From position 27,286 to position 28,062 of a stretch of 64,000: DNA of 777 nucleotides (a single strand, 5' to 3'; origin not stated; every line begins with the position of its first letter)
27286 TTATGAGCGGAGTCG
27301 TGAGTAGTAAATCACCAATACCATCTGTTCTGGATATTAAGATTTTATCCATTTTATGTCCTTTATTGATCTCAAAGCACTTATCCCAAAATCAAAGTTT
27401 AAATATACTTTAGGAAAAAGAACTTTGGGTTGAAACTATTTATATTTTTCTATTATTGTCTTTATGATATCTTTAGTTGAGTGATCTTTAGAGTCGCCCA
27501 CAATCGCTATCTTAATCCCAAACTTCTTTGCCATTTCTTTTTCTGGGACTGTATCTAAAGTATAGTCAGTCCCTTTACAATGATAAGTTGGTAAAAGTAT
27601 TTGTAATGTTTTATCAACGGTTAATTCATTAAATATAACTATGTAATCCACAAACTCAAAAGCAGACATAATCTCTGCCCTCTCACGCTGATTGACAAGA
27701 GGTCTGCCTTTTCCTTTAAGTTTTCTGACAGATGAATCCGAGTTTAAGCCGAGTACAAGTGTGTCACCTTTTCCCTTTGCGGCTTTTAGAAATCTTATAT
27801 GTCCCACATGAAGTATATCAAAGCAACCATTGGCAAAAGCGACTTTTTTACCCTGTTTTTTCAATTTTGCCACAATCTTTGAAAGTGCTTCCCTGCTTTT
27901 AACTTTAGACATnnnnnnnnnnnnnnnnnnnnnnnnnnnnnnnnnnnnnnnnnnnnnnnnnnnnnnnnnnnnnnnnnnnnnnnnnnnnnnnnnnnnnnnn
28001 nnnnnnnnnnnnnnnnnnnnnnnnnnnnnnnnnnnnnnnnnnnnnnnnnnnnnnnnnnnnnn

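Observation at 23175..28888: Two paralogous split-HldE pairs (kinase plus nucleotidyltransferase) in one LPS heptose cluster, with no hldD epimerase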

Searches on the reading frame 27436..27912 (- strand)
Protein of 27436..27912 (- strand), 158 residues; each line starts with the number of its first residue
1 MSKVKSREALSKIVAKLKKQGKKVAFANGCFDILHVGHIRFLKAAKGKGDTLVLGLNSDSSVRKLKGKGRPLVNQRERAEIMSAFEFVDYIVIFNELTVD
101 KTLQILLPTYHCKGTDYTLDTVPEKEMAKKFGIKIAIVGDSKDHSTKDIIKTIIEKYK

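Call 3: search_protein_families(library=ncbifam, proteins=[window:27436-27912:-], max_evalue=0.00001)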
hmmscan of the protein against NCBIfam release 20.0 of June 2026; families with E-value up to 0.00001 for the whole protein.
window:27436-27912:- (158 aa): 7 families
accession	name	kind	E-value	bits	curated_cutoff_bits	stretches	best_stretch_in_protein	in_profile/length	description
TIGR02199.1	rfaE_dom_II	equivalog_domain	1.5e-47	161.1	181.5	1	13-153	2-142/144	D-glycero-beta-D-manno-heptose 1-phosphate adenylyltransferase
NF008454.0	PRK11316.1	equivalog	9.5e-40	136.6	521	1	4-155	322-473/475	bifunctional D-glycero-beta-D-manno-heptose-7-phosphate kinase/D-glycero-beta-D-manno-heptose 1-phosphate adenylyltransferase HldE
TIGR00125.1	cyt_tran_rel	domain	6.5e-15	55.1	27.7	1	24-88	1-62/65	adenylyltransferase/cytidyltransferase family protein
TIGR01518.1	g3p_cytidyltrns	equivalog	1.5e-09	38.1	165.4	1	27-94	3-68/125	glycerol-3-phosphate cytidylyltransferase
NF001985.0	PRK00777.1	subfamily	4.6e-07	30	104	1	28-80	10-60/157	pantetheine-phosphate adenylyltransferase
NF004162.0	PRK05627.1-5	equivalog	6.1e-06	25.8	241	0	19-97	10-89/304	bifunctional riboflavin kinase/FAD synthetase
NF002250.0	PRK01170.1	subfamily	7.5e-06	25.6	489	0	27-79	5-54/322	bifunctional pantetheine-phosphate adenylyltransferase/NTP phosphatase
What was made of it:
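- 27436..27912 (-): NT2, a type-2 HldC-like nucleotidyltransferase (predicted heptose-1-phosphate nucleotidyltransferase). It overlaps K2 by 8 nt. TIGR02199 at 161.1 bits, below the cut-off of 181.5 (call 3).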

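Call 4: search_protein_families(library=pfam, proteins=[window:27436-27912:-], max_evalue=0.00001)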
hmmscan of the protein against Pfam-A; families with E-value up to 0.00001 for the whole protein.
window:27436-27912:- (158 aa): 1 family
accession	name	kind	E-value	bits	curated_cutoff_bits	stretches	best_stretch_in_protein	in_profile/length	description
PF01467.32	CTP_transf_like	-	1.3e-15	58.2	21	1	27-129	2-100/133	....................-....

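Call 12: search_solved_structures(query=window:27436-27912:-, max_evalue=0.00001, show_alignments=3)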
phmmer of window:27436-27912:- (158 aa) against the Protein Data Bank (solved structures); distinct sequences matched with E-value up to 0.00001: 6.
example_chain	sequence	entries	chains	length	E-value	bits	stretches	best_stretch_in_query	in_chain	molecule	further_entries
5x9q_A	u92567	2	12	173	3e-25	92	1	4-153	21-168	Putative cytidylyltransferase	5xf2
3elb_A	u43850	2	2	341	1.3e-22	83.5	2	26-119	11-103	Ethanolamine-phosphate cytidylyltransferase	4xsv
3glv_A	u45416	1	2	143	7.2e-13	51.9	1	26-143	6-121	Lipopolysaccharide core biosynthesis protein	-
9hsm_A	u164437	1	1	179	1.7e-07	34.5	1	15-92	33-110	choline-phosphate cytidylyltransferase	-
9hsg_A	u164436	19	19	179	1.7e-07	34.5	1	15-92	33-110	choline-phosphate cytidylyltransferase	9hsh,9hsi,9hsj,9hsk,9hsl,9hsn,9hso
4zcp_A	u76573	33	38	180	1.7e-07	34.5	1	15-92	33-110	Cholinephosphate cytidylyltransferase | Choline-phosphate cytidylyltransferase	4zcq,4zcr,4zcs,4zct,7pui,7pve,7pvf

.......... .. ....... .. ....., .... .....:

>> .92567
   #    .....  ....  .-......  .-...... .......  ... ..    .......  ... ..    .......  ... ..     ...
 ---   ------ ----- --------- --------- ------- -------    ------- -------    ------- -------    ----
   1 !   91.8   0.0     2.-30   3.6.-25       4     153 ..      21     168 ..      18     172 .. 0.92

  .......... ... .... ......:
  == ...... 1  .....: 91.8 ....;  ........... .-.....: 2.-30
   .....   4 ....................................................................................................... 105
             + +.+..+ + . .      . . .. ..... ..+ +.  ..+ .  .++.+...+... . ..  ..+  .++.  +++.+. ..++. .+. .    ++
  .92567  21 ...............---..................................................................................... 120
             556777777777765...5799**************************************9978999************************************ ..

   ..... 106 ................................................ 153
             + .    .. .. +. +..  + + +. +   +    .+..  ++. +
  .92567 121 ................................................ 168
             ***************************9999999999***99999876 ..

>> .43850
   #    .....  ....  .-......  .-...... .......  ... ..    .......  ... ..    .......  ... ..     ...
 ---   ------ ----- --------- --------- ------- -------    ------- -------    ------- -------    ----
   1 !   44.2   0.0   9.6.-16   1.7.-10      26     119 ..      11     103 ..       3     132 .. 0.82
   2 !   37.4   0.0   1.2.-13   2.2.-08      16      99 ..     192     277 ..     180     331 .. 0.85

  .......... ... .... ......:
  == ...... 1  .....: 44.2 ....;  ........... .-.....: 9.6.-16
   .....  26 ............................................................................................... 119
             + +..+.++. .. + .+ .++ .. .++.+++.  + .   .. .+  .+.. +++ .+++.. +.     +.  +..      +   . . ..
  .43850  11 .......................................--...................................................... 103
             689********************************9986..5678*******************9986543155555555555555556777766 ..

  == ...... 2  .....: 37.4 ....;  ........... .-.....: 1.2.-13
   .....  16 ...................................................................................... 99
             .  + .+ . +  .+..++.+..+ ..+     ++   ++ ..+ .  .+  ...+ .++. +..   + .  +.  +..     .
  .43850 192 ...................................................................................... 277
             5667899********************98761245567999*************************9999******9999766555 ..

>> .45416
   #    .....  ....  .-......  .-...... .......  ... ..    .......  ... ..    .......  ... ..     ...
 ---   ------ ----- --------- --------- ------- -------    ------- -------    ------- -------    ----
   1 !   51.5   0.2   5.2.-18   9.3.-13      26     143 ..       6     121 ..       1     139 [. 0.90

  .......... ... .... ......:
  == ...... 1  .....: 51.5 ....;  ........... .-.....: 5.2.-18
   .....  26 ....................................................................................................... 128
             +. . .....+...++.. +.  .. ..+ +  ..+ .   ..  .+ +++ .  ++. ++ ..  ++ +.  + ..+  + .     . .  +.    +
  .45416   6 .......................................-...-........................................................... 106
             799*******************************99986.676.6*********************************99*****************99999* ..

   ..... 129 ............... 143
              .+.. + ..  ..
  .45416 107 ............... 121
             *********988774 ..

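Call 27: find_homologous_proteins(query=window:27436-27912:-, max_evalue=1e-8)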
Query window:27436-27912:- (158 aa): 7989 proteins with E <= 1e-8 among 8000 candidates; the best 120 are listed.
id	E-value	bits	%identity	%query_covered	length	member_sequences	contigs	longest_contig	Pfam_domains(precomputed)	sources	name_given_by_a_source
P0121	2.8e-93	327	97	100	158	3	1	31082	PF01467.33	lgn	-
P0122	1.1e-87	309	91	100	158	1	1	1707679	PF01467.33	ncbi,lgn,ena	-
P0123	4.4e-87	307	89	100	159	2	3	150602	PF01467.33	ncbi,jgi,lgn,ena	jgi:rfaE bifunctional protein nucleotidyltransferase chain/domain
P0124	6.8e-87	307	89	100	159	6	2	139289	PF01467.33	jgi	jgi:rfaE bifunctional protein nucleotidyltransferase chain/domain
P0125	3.4e-86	304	87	100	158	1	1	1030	PF01467.33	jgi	jgi:D-glycero-beta-D-manno-heptose 1-phosphate adenylyltransferase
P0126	5.4e-86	304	87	100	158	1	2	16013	PF01467.33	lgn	-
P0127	8.3e-86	303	87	100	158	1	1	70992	PF01467.33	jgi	jgi:rfaE bifunctional protein nucleotidyltransferase chain/domain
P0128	4.4e-85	301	87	100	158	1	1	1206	PF01467.33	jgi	jgi:D-glycero-beta-D-manno-heptose 1-phosphate adenylyltransferase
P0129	1.6e-84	299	85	100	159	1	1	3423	PF01467.33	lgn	-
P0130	8.5e-84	297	86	100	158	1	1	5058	PF01467.33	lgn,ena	-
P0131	2.2e-83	295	85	100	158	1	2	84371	PF01467.33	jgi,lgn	jgi:rfaE bifunctional protein nucleotidyltransferase chain/domain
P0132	1.4e-79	283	80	99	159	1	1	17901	PF01467.33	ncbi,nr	ncbi:MAG: adenylyltransferase/cytidyltransferase family protein [Spirochaetia bacterium]|nr:adenylyl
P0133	1.6e-79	283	81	99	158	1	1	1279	PF01467.33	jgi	jgi:rfaE bifunctional protein nucleotidyltransferase chain/domain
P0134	6.8e-79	281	81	99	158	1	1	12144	PF01467.33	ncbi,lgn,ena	-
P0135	1.8e-78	279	79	99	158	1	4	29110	PF01467.33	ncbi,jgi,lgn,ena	ncbi:MAG: adenylyltransferase/cytidyltransferase family protein [Candidatus Goldiibacteriota bacteri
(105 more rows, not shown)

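Call 30: find_related_loci(query=A1, collection=genome_contigs, flank=10000)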
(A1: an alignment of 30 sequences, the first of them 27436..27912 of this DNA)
Query A1 (158 aa) in genome_contigs; peptide patterns used: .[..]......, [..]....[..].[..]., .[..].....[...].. (x = any residue, [..] = any of these).
600 stretches matched a pattern (row limit reached: there are more); 596 encode a relative of the query (tblastn E <= 1e-3); the best 80 are kept; 80 distinct loci.
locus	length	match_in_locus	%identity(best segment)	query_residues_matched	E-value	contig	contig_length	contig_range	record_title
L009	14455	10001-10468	55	3-158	7e-58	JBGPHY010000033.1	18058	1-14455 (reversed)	MAG: Terriglobia bacterium isolate OBJ_0618_7090110_347 k141_2825211_length_18058_cov_15.5187, whole genome shotgun sequ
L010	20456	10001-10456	56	2-153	2e-56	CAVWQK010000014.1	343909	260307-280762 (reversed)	MAG: uncultured Acidobacteriota bacterium isolate MFD04967.bin.1.42 genome assembly, contig: contig_8086, whole genome s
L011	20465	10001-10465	54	3-157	9e-57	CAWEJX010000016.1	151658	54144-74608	MAG: uncultured Acidobacteriota bacterium isolate MFD05942.bin.2.136 genome assembly, contig: contig_60508, whole genome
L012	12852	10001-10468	55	3-158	2e-56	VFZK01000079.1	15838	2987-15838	MAG: Acidimicrobiia bacterium isolate K_Offshore_80m_m2_092 K_Offshore_80m_m2_092_Ga0194132_10007722, whole genome shotg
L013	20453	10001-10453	52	4-154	8e-53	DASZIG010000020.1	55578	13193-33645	MAG TPA_asm: Terriglobia bacterium isolate SMAG_U6596 k141_4631719, whole genome shotgun sequence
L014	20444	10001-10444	52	3-150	6e-54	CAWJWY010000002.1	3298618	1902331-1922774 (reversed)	MAG: uncultured Acidobacteriota bacterium isolate MFD01275.bin.2.31 genome assembly, contig: contig_13757, whole genome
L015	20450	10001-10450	52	1-150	1e-54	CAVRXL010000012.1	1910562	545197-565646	MAG: uncultured Acidobacteriota bacterium isolate MFD06229.bin.1.246 genome assembly, contig: contig_8661, whole genome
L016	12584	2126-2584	52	2-154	1e-54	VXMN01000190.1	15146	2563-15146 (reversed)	MAG: Acidobacteria bacterium isolate SB0661_bin_38 NODE_2895_length_15146_cov_19.411702, whole genome shotgun sequence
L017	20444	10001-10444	55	3-150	8e-55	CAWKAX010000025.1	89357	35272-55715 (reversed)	MAG: uncultured Acidobacteriota bacterium isolate MFD04540.bin.1.21 genome assembly, contig: contig_54691, whole genome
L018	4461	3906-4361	53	2-153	2e-54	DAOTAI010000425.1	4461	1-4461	MAG TPA_asm: Acidobacteriota bacterium isolate AMR_MDS_2037 NODE_15990_length_4461_cov_4.519292, whole genome shotgun se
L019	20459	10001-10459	52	1-153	2e-53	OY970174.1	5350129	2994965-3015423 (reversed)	MAG: uncultured Acidobacteriota bacterium isolate MFD01275.bin.c.18 genome assembly, chromosome: 1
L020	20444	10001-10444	56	3-150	7e-51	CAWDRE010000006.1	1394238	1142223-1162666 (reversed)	MAG: uncultured Acidobacteriota bacterium isolate MFD04463.bin.1.273 genome assembly, contig: contig_5965, whole genome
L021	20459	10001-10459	52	2-154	1e-53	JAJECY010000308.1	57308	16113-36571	MAG: Acidobacteria bacterium isolate jk18xAbins.46 k141_1423644, whole genome shotgun sequence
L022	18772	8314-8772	50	1-153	4e-52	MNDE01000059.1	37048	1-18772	MAG: Acidobacteria bacterium 13_2_20CM_57_17 13_2_20cm_scaffold_1200, whole genome shotgun sequence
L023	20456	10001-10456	52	2-153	3e-51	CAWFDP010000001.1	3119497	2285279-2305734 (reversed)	MAG: uncultured Acidobacteriota bacterium isolate MFD05513.bin.1.260 genome assembly, contig: contig_2101, whole genome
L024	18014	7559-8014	51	2-153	8e-52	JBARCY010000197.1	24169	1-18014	MAG: Candidatus Acidiferrum sp. isolate MFD06536_ilm_asm_bin41 k127_198921, whole genome shotgun sequence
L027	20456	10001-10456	52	2-153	5e-53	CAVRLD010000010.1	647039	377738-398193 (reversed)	MAG: uncultured Acidobacteriota bacterium isolate MFD05513.bin.2.94 genome assembly, contig: contig_23461, whole genome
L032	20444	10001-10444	54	3-150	1e-52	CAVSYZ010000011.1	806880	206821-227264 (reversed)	MAG: uncultured Acidobacteriota bacterium isolate MFD04463.bin.1.91 genome assembly, contig: contig_84963, whole genome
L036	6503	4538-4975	52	8-153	5e-52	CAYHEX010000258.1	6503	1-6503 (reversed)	MAG TPA_asm: uncultured Solibacteraceae bacterium isolate ERP119702_co1_137 genome assembly, contig: NODE_17359_length_6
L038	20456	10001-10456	51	2-153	4e-52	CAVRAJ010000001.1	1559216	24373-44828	MAG: uncultured Acidobacteriota bacterium isolate MFD00031.bin.1.66 genome assembly, contig: contig_33300, whole genome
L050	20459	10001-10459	49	2-154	1e-50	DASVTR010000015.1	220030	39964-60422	MAG TPA_asm: Pyrinomonadaceae bacterium isolate SMAG_U3296 k141_411599, whole genome shotgun sequence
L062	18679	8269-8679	51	21-157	4e-48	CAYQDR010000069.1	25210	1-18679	MAG TPA_asm: uncultured bacterium isolate binchicken_co21_484 genome assembly, contig: NODE_865_length_25210_cov_13.8036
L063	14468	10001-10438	51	2-147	1e-49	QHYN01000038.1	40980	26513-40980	MAG: Acidobacteria bacterium isolate gp2 AA87 14_0927_12_40cm_scaffold_1263_curated, whole genome shotgun sequence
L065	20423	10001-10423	52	10-150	1e-49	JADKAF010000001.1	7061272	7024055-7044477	MAG: Planctomycetota bacterium isolate Lyne_18-Q3-R50-59_MAXAC.409 tig00000050-10-70511450, whole genome shotgun sequenc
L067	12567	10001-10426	55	8-150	1e-49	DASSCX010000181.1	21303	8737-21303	MAG TPA_asm: Pyrinomonadaceae bacterium isolate SMAG_U933 k141_870666, whole genome shotgun sequence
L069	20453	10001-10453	51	3-153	1e-49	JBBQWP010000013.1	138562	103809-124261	MAG: Pyrinomonadales bacterium isolate Co_metawrap_2064 Cmw_2064_k141_3496843_length_138562_cov_11.9997, whole genome sh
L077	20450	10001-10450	53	4-153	5e-49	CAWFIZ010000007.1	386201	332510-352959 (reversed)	MAG: uncultured delta proteobacterium isolate MFD04716.bin.1.277 genome assembly, contig: contig_42937, whole genome sho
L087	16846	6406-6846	52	3-149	4e-48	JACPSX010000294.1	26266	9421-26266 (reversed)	MAG: Candidatus Tectomicrobia bacterium isolate NC_groundwater_717_Ag_S-0.2um_59_8 S36_SO-2_scaffold_650455, whole genom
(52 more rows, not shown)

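Call 67: search_protein_families(library=ncbifam, proteins=[L087:7957-8937:+, L062:9742-10716:+, L077:13498-14490:+, L069:7016-7858:+, L065:9971-10672:+], max_evalue=1e-10)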
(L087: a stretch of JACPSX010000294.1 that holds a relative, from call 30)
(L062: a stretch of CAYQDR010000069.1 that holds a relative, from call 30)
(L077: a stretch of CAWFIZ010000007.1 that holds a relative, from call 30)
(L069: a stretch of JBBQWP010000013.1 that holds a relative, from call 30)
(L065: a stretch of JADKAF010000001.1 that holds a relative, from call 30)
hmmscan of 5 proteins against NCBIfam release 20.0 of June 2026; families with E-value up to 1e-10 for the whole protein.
L087:7957-8937:+ (326 aa): 19 families
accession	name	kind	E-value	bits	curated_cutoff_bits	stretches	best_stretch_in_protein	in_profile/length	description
TIGR01179.1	galE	equivalog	3.3e-49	167.5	262.3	1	14-322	1-327/332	UDP-glucose 4-epimerase GalE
TIGR01181.1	dTDP_gluc_dehyt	equivalog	3.1e-48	164.5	365.1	1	14-321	1-312/321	dTDP-glucose 4,6-dehydratase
TIGR04180.1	EDH_00030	hypoth_equivalog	4.8e-45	153.9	475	1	16-306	2-295/297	NAD-dependent 4,6-dehydratase LegB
NF011728.1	PRK15181.1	equivalog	4.7e-38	131.1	760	1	14-320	17-337/348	Vi polysaccharide biosynthesis UDP-N-acetylglucosaminuronic acid C-4 epimerase TviC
TIGR02197.1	heptose_epim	equivalog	3.6e-34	118.3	274.6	1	15-321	1-314/316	ADP-glyceromanno-heptose 6-epimerase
NF007582.0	PRK10217.1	equivalog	1.6e-29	103.1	698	1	13-319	2-330/355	dTDP-glucose 4,6-dehydratase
NF007956.0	PRK10675.1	subfamily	2.3e-29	102.6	394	1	13-319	1-328/338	UDP-glucose 4-epimerase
NF007490.0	PRK10084.1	subfamily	4.8e-28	98.2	649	1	13-320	1-334/361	dTDP-glucose 4,6-dehydratase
NF042422.1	oxyalk_red_OleD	equivalog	1.7e-26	93.4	580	1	13-258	1-237/329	2-alkyl-3-oxoalkanoate reductase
NF008360.0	PRK11150.1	equivalog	4.8e-22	78.5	452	1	15-322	2-308/310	ADP-glyceromanno-heptose 6-epimerase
TIGR03466.1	HpnA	hypoth_equivalog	1.8e-21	76.4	367.65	1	13-273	1-248/327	hopanoid-associated sugar epimerase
NF052578.1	StrlDmthSdmBMthl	equivalog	5.9e-20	72.3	600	1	13-274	1-248/328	sterol demethylase protein SdmB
NF047922.1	GDPFucSynFcl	equivalog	2.8e-19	69.7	500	1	85-320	53-301/308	GDP-L-fucose synthase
NF042423.1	oxyalk_red_Shew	equivalog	9.9e-19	67.6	580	1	13-242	9-222/331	2-alkyl-3-oxoalkanoate reductase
TIGR01472.1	gmd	equivalog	1.4e-17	64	415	1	16-265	4-262/342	GDP-mannose 4,6-dehydratase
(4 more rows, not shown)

L062:9742-10716:+ (324 aa): 17 families
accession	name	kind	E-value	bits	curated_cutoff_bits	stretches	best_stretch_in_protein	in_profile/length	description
TIGR04180.1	EDH_00030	hypoth_equivalog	3.8e-44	151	475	1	8-298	2-295/297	NAD-dependent 4,6-dehydratase LegB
TIGR01181.1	dTDP_gluc_dehyt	equivalog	1.5e-43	149.1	365.1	1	7-314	2-313/321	dTDP-glucose 4,6-dehydratase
TIGR01179.1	galE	equivalog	3.2e-41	141.3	262.3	1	7-315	2-328/332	UDP-glucose 4-epimerase GalE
NF011728.1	PRK15181.1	equivalog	3.1e-34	118.5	760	1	6-312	17-337/348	Vi polysaccharide biosynthesis UDP-N-acetylglucosaminuronic acid C-4 epimerase TviC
TIGR02197.1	heptose_epim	equivalog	7.6e-31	107.4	274.6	1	8-313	2-314/316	ADP-glyceromanno-heptose 6-epimerase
NF007582.0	PRK10217.1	equivalog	1.9e-23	83.1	698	1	6-312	3-331/355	dTDP-glucose 4,6-dehydratase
NF042422.1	oxyalk_red_OleD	equivalog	3.6e-23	82.5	580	1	6-235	2-218/329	2-alkyl-3-oxoalkanoate reductase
NF007956.0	PRK10675.1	subfamily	1.2e-22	80.6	394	1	6-314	2-331/338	UDP-glucose 4-epimerase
TIGR03466.1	HpnA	hypoth_equivalog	1.2e-21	77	367.65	1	6-267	2-250/327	hopanoid-associated sugar epimerase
NF042423.1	oxyalk_red_Shew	equivalog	1.9e-20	73.2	580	1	6-233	10-222/331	2-alkyl-3-oxoalkanoate reductase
NF007490.0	PRK10084.1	subfamily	5.6e-20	71.6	649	1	6-312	2-334/361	dTDP-glucose 4,6-dehydratase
NF043036.1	ErythonDh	equivalog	1.2e-18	67.5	325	1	6-196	2-193/321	D-erythronate dehydrogenase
TIGR02622.1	CDP_4_6_dhtase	equivalog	1.5e-14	53.9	278.45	1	6-171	6-173/352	CDP-glucose 4,6-dehydratase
NF047922.1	GDPFucSynFcl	equivalog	3.3e-14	53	500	1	104-312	80-301/308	GDP-L-fucose synthase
TIGR01472.1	gmd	equivalog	5.4e-14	52.2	415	1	7-187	3-190/342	GDP-mannose 4,6-dehydratase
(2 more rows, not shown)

L077:13498-14490:+ (330 aa): 16 families
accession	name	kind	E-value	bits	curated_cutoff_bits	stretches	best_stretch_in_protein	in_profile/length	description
TIGR01181.1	dTDP_gluc_dehyt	equivalog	1.2e-45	156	365.1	1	12-327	2-316/321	dTDP-glucose 4,6-dehydratase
TIGR04180.1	EDH_00030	hypoth_equivalog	1.8e-42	145.5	475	1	12-307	1-294/297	NAD-dependent 4,6-dehydratase LegB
TIGR01179.1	galE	equivalog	3.2e-38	131.4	262.3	1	12-327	2-330/332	UDP-glucose 4-epimerase GalE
TIGR02197.1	heptose_epim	equivalog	2.7e-30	105.6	274.6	1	12-323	1-314/316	ADP-glyceromanno-heptose 6-epimerase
NF007956.0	PRK10675.1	subfamily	7.3e-27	94.4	394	1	11-328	2-335/338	UDP-glucose 4-epimerase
NF011728.1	PRK15181.1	equivalog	1.7e-26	93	760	1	6-324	12-339/348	Vi polysaccharide biosynthesis UDP-N-acetylglucosaminuronic acid C-4 epimerase TviC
NF007490.0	PRK10084.1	subfamily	8.2e-26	90.8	649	1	144-327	156-339/361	dTDP-glucose 4,6-dehydratase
NF007582.0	PRK10217.1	equivalog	3.6e-25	88.8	698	1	10-326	2-335/355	dTDP-glucose 4,6-dehydratase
TIGR02622.1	CDP_4_6_dhtase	equivalog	4.1e-20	72.2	278.45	1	6-131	1-129/352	CDP-glucose 4,6-dehydratase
NF047922.1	GDPFucSynFcl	equivalog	4.6e-18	65.7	500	1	124-328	98-307/308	GDP-L-fucose synthase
NF043036.1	ErythonDh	equivalog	6.2e-16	58.5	325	1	11-183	2-177/321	D-erythronate dehydrogenase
NF008360.0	PRK11150.1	equivalog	3.9e-14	52.6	452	1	12-323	2-307/310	ADP-glyceromanno-heptose 6-epimerase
NF041015.1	UDPsulfquin_syn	equivalog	9.6e-14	51.1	575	0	57-324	65-365/384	UDP-sulfoquinovose synthase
NF008872.0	PRK11908.1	equivalog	1.2e-12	47.6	294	1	10-326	2-339/349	bifunctional UDP-4-keto-pentose/UDP-xylose synthase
TIGR03466.1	HpnA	hypoth_equivalog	3.2e-12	46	367.65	1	11-167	2-153/327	hopanoid-associated sugar epimerase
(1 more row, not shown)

L069:7016-7858:+ (280 aa): 4 families
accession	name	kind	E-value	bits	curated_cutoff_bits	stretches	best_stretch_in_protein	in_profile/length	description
TIGR01181.1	dTDP_gluc_dehyt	equivalog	1.2e-22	80.4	365.1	1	46-278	75-306/321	dTDP-glucose 4,6-dehydratase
TIGR01179.1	galE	equivalog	5.2e-20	71.5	262.3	0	46-146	72-173/332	UDP-glucose 4-epimerase GalE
TIGR02197.1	heptose_epim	equivalog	3.7e-15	55.9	274.6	1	35-277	57-307/316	ADP-glyceromanno-heptose 6-epimerase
NF043036.1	ErythonDh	equivalog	7.4e-11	41.8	325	0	45-159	75-189/321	D-erythronate dehydrogenase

L065:9971-10672:+ (233 aa): 3 families
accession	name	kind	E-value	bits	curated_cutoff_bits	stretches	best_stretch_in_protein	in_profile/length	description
TIGR02199.1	rfaE_dom_II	equivalog_domain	3.5e-47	159.9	181.5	1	17-155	5-143/144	D-glycero-beta-D-manno-heptose 1-phosphate adenylyltransferase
NF008454.0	PRK11316.1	equivalog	1.4e-38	132.7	521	1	9-156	326-473/475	bifunctional D-glycero-beta-D-manno-heptose-7-phosphate kinase/D-glycero-beta-D-manno-heptose 1-phosphate adenylyltransferase HldE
TIGR00125.1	cyt_tran_rel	domain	9.7e-16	57.7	27.7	1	25-91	1-64/65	adenylyltransferase/cytidyltransferase family protein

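Call 68: predict_structure(alignment_id=A1)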
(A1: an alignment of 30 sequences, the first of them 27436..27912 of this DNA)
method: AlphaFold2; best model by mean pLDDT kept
length: 158 residues; sequences in the alignment: 30
mean_pLDDT: 91.6   pTM: 0.84
mean pLDDT of the five models: 91.6, 90.5, 90.2, 90.2, 89.5
residues with pLDDT >= 90: 119; 70-90: 29; 50-70: 10; < 50: 0
segments of 3 or more residues with pLDDT < 50: none
pLDDT, mean of each block of 10 residues (from residue 1): 92 98 97 88 97 97 90 92 96 95 98 93 94 94 62 80
secondary structure, 60 per line:
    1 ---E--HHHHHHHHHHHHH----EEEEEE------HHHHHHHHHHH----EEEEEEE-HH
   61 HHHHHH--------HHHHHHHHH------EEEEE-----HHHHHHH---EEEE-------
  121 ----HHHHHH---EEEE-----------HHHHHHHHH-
elements in order: H7-19 E24-29 H36-46 E51-57 H59-66 H75-83 E90-94 H100-106 E110-113 H125-130 E134-137 H149-157
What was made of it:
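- The motif loop is the least confident part of the model (pLDDT 62, call 68).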
